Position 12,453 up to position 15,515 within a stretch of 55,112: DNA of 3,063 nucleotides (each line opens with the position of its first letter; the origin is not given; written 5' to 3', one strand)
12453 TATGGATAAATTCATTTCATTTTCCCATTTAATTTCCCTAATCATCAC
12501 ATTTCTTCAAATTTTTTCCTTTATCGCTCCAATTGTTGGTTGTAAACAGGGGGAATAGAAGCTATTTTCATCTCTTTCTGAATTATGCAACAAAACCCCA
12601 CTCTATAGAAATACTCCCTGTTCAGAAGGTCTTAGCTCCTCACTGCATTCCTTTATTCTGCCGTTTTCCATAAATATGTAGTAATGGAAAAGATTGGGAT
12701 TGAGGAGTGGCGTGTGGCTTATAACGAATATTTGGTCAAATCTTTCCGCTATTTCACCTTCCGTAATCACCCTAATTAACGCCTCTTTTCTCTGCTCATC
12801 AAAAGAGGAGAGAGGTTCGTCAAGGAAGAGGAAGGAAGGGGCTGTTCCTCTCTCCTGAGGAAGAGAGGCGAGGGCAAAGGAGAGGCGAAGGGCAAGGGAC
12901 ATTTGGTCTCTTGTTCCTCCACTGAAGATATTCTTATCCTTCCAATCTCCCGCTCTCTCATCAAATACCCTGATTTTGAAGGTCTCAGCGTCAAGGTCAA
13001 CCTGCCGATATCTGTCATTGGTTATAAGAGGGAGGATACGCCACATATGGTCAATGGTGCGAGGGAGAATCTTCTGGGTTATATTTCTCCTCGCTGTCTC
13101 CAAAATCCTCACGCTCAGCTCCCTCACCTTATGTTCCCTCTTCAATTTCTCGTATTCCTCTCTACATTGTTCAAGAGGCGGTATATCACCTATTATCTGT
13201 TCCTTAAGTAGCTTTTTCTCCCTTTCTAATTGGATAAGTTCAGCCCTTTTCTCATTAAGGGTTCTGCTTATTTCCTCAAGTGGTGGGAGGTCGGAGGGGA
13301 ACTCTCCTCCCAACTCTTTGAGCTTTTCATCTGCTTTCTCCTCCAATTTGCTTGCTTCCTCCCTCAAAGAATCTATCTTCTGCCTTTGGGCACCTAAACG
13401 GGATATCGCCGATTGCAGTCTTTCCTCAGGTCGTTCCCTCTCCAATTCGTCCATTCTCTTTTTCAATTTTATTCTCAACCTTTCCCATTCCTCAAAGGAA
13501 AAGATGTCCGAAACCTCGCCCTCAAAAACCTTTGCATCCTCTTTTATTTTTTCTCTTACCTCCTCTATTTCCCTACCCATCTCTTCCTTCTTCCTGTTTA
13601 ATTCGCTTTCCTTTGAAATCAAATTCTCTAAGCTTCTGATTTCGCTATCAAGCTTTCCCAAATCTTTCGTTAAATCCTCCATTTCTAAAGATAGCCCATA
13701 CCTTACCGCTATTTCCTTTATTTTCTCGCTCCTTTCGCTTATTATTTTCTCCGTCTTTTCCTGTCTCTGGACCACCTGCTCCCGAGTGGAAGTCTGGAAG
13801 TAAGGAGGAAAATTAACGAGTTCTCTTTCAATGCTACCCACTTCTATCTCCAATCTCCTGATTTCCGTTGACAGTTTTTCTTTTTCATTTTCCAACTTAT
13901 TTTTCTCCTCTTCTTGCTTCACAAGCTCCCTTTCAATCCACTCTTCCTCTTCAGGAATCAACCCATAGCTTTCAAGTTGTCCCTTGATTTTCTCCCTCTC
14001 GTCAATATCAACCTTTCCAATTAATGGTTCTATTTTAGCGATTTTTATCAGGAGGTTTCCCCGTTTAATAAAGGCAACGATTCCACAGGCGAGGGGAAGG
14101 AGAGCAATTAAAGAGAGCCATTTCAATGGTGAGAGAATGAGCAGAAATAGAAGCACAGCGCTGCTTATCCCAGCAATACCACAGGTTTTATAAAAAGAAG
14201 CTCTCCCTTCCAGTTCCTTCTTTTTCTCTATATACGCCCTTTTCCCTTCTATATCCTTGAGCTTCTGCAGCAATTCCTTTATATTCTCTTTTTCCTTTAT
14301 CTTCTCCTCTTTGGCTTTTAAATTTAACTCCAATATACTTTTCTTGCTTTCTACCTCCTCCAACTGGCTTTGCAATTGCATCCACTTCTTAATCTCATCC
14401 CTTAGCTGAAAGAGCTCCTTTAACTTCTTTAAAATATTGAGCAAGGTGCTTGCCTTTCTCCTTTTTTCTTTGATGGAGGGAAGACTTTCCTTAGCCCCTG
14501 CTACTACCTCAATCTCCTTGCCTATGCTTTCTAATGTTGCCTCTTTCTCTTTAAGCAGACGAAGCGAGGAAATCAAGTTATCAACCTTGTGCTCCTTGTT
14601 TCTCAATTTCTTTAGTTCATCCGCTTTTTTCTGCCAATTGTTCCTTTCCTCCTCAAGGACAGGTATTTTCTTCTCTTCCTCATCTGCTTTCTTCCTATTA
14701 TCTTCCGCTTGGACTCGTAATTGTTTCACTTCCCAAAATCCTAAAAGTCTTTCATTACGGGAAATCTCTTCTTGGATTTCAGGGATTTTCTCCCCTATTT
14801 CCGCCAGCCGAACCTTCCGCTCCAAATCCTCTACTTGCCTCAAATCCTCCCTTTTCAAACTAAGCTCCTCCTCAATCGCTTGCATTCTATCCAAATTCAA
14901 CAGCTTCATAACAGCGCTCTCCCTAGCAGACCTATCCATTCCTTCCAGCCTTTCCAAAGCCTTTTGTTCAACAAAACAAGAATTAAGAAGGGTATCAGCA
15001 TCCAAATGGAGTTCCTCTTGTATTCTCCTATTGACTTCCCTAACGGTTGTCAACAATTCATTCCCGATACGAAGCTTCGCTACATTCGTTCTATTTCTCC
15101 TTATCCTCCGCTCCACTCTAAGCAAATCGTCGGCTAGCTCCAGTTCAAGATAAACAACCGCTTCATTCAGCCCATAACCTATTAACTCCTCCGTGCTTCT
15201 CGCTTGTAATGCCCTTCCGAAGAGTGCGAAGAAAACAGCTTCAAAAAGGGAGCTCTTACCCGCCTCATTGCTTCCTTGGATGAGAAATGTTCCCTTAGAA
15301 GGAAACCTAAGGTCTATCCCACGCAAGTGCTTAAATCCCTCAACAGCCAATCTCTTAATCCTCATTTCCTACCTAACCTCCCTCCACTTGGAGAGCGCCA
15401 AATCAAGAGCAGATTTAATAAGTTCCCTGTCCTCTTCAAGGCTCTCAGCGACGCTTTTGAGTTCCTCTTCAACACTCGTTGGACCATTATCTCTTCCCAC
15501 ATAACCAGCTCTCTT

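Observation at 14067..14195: Rad50 with no zinc hook: a two-helix hydrophobic (transmembrane-like) hairpin sits at the coiled-coil apex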

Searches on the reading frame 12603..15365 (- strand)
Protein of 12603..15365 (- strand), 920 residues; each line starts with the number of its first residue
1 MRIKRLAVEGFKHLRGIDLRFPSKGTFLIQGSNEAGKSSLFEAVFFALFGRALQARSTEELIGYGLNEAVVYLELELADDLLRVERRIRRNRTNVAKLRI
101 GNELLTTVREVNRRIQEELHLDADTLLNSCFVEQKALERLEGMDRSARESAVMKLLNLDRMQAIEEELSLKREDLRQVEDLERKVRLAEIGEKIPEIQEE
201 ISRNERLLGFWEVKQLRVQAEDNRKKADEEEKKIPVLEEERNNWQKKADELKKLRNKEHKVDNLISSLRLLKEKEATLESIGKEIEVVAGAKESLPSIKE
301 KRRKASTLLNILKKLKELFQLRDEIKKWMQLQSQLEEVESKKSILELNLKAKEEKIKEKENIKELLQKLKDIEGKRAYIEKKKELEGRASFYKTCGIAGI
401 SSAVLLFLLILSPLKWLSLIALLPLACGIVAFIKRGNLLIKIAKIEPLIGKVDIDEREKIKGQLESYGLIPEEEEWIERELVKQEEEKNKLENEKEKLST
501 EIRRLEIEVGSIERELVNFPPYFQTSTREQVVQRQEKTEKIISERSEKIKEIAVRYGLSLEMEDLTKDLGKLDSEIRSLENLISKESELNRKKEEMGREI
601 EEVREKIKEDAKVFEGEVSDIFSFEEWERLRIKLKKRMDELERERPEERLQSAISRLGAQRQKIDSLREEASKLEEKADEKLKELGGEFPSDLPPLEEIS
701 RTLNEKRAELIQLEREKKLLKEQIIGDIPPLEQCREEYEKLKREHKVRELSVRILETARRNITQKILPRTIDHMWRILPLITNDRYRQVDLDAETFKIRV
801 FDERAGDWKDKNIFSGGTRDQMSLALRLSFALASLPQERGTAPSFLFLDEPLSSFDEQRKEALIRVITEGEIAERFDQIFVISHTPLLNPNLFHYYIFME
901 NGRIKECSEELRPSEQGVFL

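Call 3: search_protein_families(library=pfam, proteins=[window:12603-15365:-], max_evalue=0.01)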
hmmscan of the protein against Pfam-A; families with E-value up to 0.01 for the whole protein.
window:12603-15365:- (920 aa): 5 families
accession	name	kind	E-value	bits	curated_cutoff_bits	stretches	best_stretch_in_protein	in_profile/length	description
PF13476.12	AAA_23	-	2e-18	68.2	27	1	5-202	1-194/201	AAA domain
PF02463.25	SMC_N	-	2.8e-14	53.5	40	1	3-885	2-198/220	RecF/RecN/SMC N terminal domain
PF13514.12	AAA_27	-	1.6e-08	34.8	22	1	1-93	1-93/206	AAA domain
PF13558.12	SbcC_Walker_B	-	6.8e-05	23.5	27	1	795-868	11-89/90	SbcC/RAD50-like, Walker B motif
PF13555.12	AAA_29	-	0.00049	20.2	27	1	15-52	13-50/61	P-loop containing region of AAA domain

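Call 4: search_protein_families(library=ncbifam, proteins=[window:12603-15365:-], max_evalue=0.01)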
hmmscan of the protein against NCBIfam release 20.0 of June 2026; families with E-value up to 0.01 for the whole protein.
window:12603-15365:- (920 aa): 17 families
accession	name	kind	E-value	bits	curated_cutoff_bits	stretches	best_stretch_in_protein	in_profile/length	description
NF003034.1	PRK03918.1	equivalog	4.1e-30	104.5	700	2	1-385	1-381/878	DNA double-strand break repair ATPase Rad50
NF002572.0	PRK02224.1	equivalog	2e-28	99.2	1087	2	1-200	1-202/888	DNA double-strand break repair ATPase Rad50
NF041034.1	Rad50_Sulf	equivalog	2.4e-28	98.5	1000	2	1-371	1-366/872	DNA double-strand break repair ATPase Rad50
NF041035.1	Rad50_Halo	equivalog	4.1e-24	85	1000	2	1-199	1-201/883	DNA double-strand break repair ATPase Rad50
NF002244.0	PRK01156.1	equivalog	2.5e-23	82.2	847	2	1-382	1-382/895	DNA double-strand break repair ATPase Rad50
TIGR00611.2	recf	equivalog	5.8e-13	48.7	172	1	3-105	1-104/339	DNA replication/repair protein RecF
NF053563.1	Rkd4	equivalog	1.2e-12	46.8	860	1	1-381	1-395/747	arcadin-4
TIGR00618.1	sbcc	subfamily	4.7e-11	41.4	478.5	2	1-381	1-401/1043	exonuclease subunit SbcC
NF045487.1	ASRP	equivalog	7.7e-10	38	300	1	24-316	14-272/593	archaea-specific SMC-related protein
NF010068.0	PRK13548.1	equivalog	1.4e-06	27.6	261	1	814-905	138-222/261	heme ABC transporter ATP-binding protein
TIGR02169.1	SMC_prok_A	equivalog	0.00022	19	729.4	1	481-765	219-492/1165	chromosome segregation protein SMC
TIGR02142.1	modC_ABC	equivalog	0.0004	19.7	285.05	1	841-907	148-213/353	molybdenum ABC transporter ATP-binding protein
NF040873.1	AztA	equivalog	0.00073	19.1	220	0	843-885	138-178/191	zinc ABC transporter ATP-binding protein AztA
TIGR04523.1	Mplasa_alph_rch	subfamily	0.00076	17.5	270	1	474-768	306-607/745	helix-rich protein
TIGR01842.1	type_I_sec_PrtD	subfamily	0.0023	16.5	510.15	1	842-907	472-534/544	type I secretion system permease/ATPase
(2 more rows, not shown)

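Call 6: find_homologous_proteins(query=window:12603-15365:-, max_evalue=0.00001)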
Query window:12603-15365:- (920 aa): 144 proteins with E <= 0.00001 among 8000 candidates; the best 120 are listed.
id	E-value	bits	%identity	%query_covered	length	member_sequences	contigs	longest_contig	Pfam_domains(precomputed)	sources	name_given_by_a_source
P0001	0.0e+0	1893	99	100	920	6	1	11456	PF13514.13,PF13476.13,PF02463.26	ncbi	-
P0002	0.0e+0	1336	98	73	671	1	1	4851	-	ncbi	ncbi:MAG: hypothetical protein ACPL7E_01090, partial [bacterium]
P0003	0.0e+0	1161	62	100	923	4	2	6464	PF13514.13,PF02463.26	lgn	-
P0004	0.0e+0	1146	62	100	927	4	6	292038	PF13514.13,PF02463.26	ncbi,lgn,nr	ncbi:SMC family ATPase [bacterium]|nr:SMC family ATPase [bacterium]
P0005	0.0e+0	1141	61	99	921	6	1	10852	PF02463.26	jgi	jgi:exonuclease SbcC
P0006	0.0e+0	1108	60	100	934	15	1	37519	PF13514.13,PF13476.13,PF02463.26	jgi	jgi:exonuclease SbcC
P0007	2.1e-292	991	56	100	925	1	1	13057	PF13476.13,PF13558.13,PF02463.26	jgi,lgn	-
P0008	1.0e-286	972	55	100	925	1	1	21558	PF13558.13,PF02463.26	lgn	-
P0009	3.9e-286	970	56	100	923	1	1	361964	PF13476.13,PF13558.13,PF02463.26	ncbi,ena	-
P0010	5.2e-283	960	54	100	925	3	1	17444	PF13476.13,PF13558.13,PF02463.26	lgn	-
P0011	1.3e-279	948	53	100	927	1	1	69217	PF13514.13,PF13476.13,PF02463.26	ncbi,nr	ncbi:SMC family ATPase [bacterium]|nr:SMC family ATPase [bacterium]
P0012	2.6e-234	799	50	100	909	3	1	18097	PF13514.13,PF13175.13,PF13476.13,PF13558.13,PF02463.26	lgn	-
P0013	3.7e-113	398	38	41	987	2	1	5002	PF13476.13,PF02463.26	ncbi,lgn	ncbi:MAG: SMC family ATPase [bacterium]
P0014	5.9e-113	397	37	45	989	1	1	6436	PF13476.13,PF02463.26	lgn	-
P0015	3.0e-112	395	34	98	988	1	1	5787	PF13476.13,PF02463.26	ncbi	ncbi:MAG: SMC family ATPase [Nitrospirota bacterium]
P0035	1.4e-101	359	30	99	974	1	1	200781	PF13514.13,PF13175.13,PF13476.13,PF13558.13,PF02463.26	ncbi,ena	-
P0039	2.3e-100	355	57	20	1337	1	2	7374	PF13514.13,PF13476.13,PF02463.26,PF13304.13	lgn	-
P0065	1.9e-91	326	39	34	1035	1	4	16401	PF13175.13,PF13476.13,PF13558.13,PF13555.13,PF02463.26,PF13304.13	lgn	-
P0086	1.1e-76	277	43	21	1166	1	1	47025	PF13514.13,PF13175.13,PF13476.13,PF02463.26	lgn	-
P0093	9.7e-73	264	42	19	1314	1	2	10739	PF13514.13,PF13476.13,PF02463.26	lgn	-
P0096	9.0e-71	258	45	20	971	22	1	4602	PF13514.13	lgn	-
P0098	1.5e-68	250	32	41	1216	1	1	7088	PF13514.13,PF13476.13,PF02463.26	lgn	-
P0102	1.1e-61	227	44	19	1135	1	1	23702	PF13476.13,PF13555.13,PF02463.26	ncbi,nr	ncbi:MAG: AAA family ATPase [bacterium]|nr:AAA family ATPase [bacterium]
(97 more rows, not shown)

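Call 15: find_related_loci(query=A1, collection=genome_contigs, flank=10000)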
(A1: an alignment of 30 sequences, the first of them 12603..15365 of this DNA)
Query A1 (920 aa) in genome_contigs; peptide patterns used: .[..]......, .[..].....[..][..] (x = any residue, [..] = any of these).
600 stretches matched a pattern (row limit reached: there are more); 271 encode a relative of the query (tblastn E <= 1e-3); the best 80 are kept; 79 distinct loci.
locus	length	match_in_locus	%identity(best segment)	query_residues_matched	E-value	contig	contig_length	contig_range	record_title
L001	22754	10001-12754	53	1-916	0e+0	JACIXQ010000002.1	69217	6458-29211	MAG: bacterium isolate MAG-56 Unclassified_E3_bin24_Scaffold_2, whole genome shotgun sequence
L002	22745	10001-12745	56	3-916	0e+0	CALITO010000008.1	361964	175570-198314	MAG: uncultured bacterium isolate S1_Bin_MAXBIN__049_1 genome assembly, contig: c_000000133607, whole genome shotgun seq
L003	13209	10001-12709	50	1-916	0e+0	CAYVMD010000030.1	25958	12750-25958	MAG TPA_asm: uncultured bacterium isolate binchicken_co193_35 genome assembly, contig: NODE_920_length_25958_cov_5.92166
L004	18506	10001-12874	34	1-907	2e-113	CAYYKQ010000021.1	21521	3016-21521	MAG TPA_asm: uncultured Anaerolineae bacterium isolate binchicken_co349_104 genome assembly, contig: NODE_544_length_215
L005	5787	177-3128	34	1-906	2e-112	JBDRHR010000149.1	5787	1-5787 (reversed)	MAG: Nitrospirota bacterium isolate MEGAHIT-group-1.534 k141_12810318, whole genome shotgun sequence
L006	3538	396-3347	32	1-906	9e-112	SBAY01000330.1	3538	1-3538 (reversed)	MAG: Nitrospira sp. isolate Bin_21_1 Hy_contig28173, whole genome shotgun sequence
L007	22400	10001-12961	32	1-906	8e-109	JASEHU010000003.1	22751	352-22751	MAG: bacterium isolate Yes70-31 NODE_3_length_22751_cov_15.851472, whole genome shotgun sequence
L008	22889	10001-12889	30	1-908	1e-103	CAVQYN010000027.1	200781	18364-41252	MAG: uncultured Chloroflexia bacterium isolate MFD00032.bin.2.221 genome assembly, contig: contig_65884, whole genome sh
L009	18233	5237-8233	31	1-908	4e-101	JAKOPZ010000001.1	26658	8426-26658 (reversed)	MAG: Chloroflexota bacterium isolate all_maxbin.084 k201_904, whole genome shotgun sequence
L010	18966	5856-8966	31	1-907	6e-101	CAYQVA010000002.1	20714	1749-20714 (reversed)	MAG TPA_asm: uncultured Anaerolineae bacterium isolate binchicken_co349_119 genome assembly, contig: NODE_591_length_207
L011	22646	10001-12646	32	3-919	2e-95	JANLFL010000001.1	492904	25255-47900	MAG: Caldisericota bacterium isolate A05DMB09 NODE_1_length_492904_cov_42.568245, whole genome shotgun sequence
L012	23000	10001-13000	30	1-910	1e-85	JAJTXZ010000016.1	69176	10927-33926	MAG: Anaerolineae bacterium isolate DTUCFX8 16-Genome25, whole genome shotgun sequence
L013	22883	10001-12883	30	1-914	6e-82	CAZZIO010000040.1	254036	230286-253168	MAG TPA_asm: uncultured Dictyoglomota bacterium isolate binchicken_co25_92 genome assembly, contig: k141_90543, whole ge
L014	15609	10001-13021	28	3-908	3e-67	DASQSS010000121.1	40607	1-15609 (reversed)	MAG TPA_asm: Ktedonobacterales bacterium isolate SMAG_U10915 k141_55200, whole genome shotgun sequence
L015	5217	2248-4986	28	6-907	1e-65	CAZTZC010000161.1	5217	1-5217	MAG TPA_asm: uncultured Candidatus Bathyarchaeia archaeon isolate SRP214966_co7_240 genome assembly, contig: NODE_18250_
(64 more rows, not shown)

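Call 34: search_solved_structures(query=window:12603-15365:-, max_evalue=0.001)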
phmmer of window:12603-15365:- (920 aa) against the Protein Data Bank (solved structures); distinct sequences matched with E-value up to 0.001: 19.
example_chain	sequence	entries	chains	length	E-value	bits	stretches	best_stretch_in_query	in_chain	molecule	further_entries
5f3w_B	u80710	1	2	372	5.6e-19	71.2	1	3-241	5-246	DNA double-strand break repair Rad50 ATPase,DNA double-strand break repair Rad50 ATPase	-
3aux_A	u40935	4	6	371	8.4e-19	70.7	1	3-242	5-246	DNA double-strand break repair rad50 ATPase | DNA double-strand break repair Rad50 ATPase,DNA double-strand break repair Rad50 ATPase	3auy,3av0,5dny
3qkt_A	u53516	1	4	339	8.3e-17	64.1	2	1-186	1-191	DNA double-strand break repair rad50 ATPase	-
3qku_A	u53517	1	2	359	1.6e-16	63.1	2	775-905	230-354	DNA double-strand break repair rad50 ATPase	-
4nci_A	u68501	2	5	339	3e-16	62.2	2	1-186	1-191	DNA double-strand break repair Rad50 ATPase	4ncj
4nch_A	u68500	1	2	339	5.3e-16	61.4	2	1-186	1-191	DNA double-strand break repair Rad50 ATPase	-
4nck_A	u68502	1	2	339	5.7e-16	61.3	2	1-186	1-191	DNA double-strand break repair Rad50 ATPase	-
3qf7_A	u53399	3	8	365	2.9e-12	49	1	1-140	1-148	Rad50 | Probable DNA double-strand break repair Rad50 ATPase,Probable DNA double-strand break repa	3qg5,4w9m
3tho_A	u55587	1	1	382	4.9e-11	45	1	1-140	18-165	Probable DNA double-strand break repair Rad50 ATPase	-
3qkr_B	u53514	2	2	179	1.4e-08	36.8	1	742-905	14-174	DNA double-strand break repair rad50 ATPase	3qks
1ii8_B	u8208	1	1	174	2.2e-08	36.2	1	764-905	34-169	Rad50 ABC-ATPase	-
1f2t_B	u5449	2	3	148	4.6e-08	35.1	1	777-905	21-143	RAD50 ABC-ATPASE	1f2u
1us8_B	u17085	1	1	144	2.2e-07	32.9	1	777-905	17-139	DNA DOUBLE-STRAND BREAK REPAIR RAD50 ATPASE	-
1ii8_A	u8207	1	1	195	2.4e-07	32.7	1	1-173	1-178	Rad50 ABC-ATPase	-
3qkr_A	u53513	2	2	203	2.6e-07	32.7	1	1-173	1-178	DNA double-strand break repair rad50 ATPase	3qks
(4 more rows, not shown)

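Call 35: predict_structure(alignment_id=A2)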
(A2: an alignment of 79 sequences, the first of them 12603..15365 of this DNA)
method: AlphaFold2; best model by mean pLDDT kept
length: 920 residues; sequences in the alignment: 79
mean_pLDDT: 83.4   pTM: 0.48
mean pLDDT of the five models: 83.4, 82.7, 81.7, 79.9, 78.6
residues with pLDDT >= 90: 223; 70-90: 601; 50-70: 87; < 50: 9
segments of 3 or more residues with pLDDT < 50: 917-920
pLDDT, mean of each block of 10 residues (from residue 1): 95 94 94 87 94 87 94 92 95 94 92 88 81 63 71 71 85 87 90 86 83 75 62 55 70 79 86 87 86 88 90 89 90 91 92 91 88 81 82 83 75 63 82 86 80 80 86 83 89 91 89 89 87 90 89 90 87 89 87 88 87 84 86 80 69 54 58 75 76 80 86 90 85 90 91 87 84 89 86 80 85 61 84 74 87 80 84 90 81 92 92 59
secondary structure, 60 per line:
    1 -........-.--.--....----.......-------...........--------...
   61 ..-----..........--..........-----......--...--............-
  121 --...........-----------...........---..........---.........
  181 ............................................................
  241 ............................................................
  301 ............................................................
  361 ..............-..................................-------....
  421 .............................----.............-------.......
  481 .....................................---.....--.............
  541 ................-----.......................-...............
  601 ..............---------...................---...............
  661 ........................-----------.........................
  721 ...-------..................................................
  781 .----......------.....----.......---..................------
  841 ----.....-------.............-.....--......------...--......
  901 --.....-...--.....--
elements in order (helices of 4 or more, strands of 3 or more residues): E2-9 E17-20 E25-31 H39-49 H58-61 E68-77 E80-89 E95-100 E103-105 H108-119 H123-130 E131-133 H145-155 H159-168 H172-374 H376-409 H417-449 H454-466 H474-517 H521-525 H528-556 H562-584 H586-614 H624-642 H646-684 H696-723 H731-781 E786-791 E798-802 E807-810 H817-834 E845-849 H857-869 H871-875 E878-883 E895-900 E903-907 H914-918

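Call 38: search_dna_similar(query=window:12603-15365:-, collection=plasmids, mode=protein, max_evalue=1e-8, max_rows=25)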
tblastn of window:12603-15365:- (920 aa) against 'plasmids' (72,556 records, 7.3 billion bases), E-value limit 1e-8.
Records with a match: 1; places in all: 1; records where one place covers at least 80% of the query: 0.
Best place of each record, by identity: <60% 1.
By first word of the organism name: Salinigranum 1.
By predicted mobility (MOB-suite, as given by PLSDB): non-mobilizable 1.
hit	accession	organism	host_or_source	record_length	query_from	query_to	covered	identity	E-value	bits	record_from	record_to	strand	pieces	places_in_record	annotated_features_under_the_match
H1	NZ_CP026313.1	Salinigranum rubrum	cell culture,marine solar saltern brine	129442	1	180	20%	29.2%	6e-9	68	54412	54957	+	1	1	AAA family ATPase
